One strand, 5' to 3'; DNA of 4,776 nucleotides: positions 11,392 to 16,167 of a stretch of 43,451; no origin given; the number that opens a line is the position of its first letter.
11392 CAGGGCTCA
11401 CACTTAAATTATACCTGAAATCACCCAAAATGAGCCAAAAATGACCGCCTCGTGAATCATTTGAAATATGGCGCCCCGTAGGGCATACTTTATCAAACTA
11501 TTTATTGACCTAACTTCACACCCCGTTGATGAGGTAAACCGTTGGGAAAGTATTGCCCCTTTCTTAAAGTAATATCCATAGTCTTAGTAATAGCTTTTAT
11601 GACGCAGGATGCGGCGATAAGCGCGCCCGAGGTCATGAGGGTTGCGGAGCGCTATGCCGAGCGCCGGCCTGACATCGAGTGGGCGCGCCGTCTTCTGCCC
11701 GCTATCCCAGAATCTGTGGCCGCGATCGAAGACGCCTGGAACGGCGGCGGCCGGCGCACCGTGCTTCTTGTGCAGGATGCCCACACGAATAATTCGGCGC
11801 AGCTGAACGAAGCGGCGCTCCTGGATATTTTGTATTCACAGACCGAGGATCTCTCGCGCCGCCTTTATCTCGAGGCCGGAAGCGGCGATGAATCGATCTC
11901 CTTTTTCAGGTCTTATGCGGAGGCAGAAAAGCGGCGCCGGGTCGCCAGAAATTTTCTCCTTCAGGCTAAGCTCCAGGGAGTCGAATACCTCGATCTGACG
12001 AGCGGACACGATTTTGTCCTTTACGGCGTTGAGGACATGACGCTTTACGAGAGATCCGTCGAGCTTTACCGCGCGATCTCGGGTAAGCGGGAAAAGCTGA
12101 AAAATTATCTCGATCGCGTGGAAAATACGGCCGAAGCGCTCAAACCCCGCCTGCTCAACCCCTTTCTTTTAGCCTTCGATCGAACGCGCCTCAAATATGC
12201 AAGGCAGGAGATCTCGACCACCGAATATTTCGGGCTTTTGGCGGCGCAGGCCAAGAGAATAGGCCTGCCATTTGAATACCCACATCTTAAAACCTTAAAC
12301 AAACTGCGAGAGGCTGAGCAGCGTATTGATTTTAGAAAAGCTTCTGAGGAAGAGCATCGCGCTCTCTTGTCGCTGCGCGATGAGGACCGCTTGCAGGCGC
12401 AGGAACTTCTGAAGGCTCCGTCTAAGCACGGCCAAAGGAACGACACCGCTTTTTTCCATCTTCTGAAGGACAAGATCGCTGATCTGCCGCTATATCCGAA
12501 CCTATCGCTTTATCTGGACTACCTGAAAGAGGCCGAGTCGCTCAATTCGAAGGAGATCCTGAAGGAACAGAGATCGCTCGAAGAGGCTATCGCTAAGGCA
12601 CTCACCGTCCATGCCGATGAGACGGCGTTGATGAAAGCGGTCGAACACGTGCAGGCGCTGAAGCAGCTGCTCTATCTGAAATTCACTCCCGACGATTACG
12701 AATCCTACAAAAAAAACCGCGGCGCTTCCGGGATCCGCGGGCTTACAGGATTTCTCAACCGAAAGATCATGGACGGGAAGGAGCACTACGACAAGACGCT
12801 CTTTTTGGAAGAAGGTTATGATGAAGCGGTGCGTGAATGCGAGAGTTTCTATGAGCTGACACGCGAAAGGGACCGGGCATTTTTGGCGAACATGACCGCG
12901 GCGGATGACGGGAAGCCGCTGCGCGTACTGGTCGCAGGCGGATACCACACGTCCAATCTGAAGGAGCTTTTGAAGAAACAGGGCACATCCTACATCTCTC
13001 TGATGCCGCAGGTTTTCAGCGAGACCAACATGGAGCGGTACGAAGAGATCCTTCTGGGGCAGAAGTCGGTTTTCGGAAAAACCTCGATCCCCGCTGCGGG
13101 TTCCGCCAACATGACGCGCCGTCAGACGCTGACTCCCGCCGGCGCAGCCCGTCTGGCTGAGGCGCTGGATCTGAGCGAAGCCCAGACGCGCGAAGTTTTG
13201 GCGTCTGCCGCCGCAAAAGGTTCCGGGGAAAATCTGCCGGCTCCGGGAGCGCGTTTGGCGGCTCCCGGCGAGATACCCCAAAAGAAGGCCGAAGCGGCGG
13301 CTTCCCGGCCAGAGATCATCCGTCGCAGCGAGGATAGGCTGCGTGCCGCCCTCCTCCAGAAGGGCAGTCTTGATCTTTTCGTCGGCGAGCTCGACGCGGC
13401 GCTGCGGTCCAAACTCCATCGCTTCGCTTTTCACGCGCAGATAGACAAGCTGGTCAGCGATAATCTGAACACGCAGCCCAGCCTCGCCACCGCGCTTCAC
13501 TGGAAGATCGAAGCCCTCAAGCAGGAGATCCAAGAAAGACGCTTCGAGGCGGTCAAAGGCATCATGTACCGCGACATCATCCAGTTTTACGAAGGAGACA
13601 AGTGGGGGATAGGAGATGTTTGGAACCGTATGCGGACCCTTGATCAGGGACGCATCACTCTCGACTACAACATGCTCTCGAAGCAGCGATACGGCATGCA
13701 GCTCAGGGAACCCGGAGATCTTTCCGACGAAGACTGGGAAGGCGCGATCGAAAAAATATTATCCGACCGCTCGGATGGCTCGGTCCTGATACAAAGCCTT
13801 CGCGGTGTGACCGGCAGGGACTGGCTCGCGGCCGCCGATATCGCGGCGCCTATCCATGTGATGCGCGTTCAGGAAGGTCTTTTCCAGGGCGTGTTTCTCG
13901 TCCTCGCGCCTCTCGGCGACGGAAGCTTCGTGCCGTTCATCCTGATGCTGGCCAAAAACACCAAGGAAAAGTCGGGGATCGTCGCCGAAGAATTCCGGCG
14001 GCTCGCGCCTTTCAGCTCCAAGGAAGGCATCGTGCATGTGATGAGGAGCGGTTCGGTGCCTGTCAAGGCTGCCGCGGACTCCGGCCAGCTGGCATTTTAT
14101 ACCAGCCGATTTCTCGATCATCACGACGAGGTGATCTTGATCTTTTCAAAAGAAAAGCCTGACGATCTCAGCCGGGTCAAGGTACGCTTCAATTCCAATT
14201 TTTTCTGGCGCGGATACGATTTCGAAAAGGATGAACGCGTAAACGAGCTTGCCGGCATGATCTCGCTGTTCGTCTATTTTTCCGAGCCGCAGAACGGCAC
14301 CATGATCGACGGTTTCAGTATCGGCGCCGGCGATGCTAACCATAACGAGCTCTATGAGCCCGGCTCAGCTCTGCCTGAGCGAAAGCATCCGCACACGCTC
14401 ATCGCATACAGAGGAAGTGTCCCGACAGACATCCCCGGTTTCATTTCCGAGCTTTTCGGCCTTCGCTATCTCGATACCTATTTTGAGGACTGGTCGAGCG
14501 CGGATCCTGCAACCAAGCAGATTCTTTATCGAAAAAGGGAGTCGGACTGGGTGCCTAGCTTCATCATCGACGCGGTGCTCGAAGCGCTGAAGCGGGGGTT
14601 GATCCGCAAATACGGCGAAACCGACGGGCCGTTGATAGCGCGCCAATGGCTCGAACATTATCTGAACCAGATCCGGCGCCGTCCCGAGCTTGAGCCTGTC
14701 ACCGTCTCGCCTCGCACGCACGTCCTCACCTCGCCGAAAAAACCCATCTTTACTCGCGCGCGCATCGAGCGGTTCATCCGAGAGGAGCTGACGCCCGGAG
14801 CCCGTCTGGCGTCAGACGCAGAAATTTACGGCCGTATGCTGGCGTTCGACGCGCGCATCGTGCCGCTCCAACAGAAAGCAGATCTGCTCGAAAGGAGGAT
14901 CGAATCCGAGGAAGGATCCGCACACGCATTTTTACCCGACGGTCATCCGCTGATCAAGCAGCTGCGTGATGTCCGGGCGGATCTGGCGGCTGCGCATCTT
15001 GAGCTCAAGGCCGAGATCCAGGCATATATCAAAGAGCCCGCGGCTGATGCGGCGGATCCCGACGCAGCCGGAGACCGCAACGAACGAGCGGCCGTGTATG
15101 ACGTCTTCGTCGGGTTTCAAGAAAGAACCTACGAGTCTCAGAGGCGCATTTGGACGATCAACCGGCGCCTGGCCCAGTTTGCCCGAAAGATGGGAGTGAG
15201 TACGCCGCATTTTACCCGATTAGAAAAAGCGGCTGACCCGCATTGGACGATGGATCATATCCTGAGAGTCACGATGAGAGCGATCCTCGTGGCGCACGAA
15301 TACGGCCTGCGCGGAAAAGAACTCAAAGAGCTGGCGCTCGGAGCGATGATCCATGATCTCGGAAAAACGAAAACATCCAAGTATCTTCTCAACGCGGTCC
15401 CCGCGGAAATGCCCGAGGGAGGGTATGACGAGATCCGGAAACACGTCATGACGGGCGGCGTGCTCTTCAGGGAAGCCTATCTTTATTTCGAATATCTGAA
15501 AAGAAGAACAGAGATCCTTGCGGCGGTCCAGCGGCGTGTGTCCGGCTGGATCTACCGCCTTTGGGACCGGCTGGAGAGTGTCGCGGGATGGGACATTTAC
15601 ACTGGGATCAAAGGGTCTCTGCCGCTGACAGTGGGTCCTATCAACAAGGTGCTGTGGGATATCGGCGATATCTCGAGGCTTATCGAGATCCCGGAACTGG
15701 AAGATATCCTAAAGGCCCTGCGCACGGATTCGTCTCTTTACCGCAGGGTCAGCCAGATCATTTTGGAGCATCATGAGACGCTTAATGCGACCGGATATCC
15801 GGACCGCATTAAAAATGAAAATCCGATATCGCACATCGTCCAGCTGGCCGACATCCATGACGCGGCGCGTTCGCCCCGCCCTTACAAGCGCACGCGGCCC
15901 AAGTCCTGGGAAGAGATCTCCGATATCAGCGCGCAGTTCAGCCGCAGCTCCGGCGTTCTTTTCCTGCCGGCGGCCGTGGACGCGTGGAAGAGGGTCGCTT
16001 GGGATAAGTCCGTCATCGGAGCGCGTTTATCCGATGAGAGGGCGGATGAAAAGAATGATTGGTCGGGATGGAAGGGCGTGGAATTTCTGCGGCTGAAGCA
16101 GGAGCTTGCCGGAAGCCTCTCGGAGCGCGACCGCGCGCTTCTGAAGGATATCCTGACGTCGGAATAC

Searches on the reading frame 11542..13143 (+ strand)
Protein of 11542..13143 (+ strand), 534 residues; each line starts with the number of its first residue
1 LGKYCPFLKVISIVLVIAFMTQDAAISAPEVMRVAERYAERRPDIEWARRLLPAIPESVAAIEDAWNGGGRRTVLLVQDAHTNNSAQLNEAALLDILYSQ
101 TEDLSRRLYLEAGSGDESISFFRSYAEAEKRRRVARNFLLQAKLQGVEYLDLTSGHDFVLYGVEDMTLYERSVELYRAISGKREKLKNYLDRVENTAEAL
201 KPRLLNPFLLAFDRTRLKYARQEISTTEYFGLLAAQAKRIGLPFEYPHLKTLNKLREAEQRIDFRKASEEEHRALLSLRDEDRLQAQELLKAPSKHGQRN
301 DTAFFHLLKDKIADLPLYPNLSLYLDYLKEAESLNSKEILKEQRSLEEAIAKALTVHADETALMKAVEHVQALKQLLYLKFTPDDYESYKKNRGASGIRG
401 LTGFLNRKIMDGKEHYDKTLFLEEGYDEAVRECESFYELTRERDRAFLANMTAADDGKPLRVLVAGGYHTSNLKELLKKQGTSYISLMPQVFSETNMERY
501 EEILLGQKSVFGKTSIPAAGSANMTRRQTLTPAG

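Call 16: search_protein_families(library=pfam, proteins=[window:11542-13143:+], max_evalue=1)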
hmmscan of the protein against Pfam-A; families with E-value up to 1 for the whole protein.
window:11542-13143:+ (534 aa): 1 family
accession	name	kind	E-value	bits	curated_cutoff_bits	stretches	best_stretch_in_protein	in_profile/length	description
PF10475.15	Vps54_N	-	0.00034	20.5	27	1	174-265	50-137/291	Vacuolar-sorting protein 54, of GARP complex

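Call 41: search_protein_families(library=ncbifam, proteins=[window:11542-13143:+], max_evalue=1)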
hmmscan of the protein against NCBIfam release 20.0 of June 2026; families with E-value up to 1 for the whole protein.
window:11542-13143:+ (534 aa): 0 families

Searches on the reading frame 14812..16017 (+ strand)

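Call 16: search_protein_families(library=pfam, proteins=[window:14812-16017:+], max_evalue=1)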
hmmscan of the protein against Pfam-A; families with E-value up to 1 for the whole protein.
window:14812-16017:+ (402 aa): 2 families
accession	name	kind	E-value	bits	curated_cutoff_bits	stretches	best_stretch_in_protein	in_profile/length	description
PF01966.28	HD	-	2.8e-09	37.7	22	1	147-240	2-83/116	HD domain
PF13487.12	HD_5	-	1.4e-07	31.9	27.2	1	305-361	94-148/170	HD domain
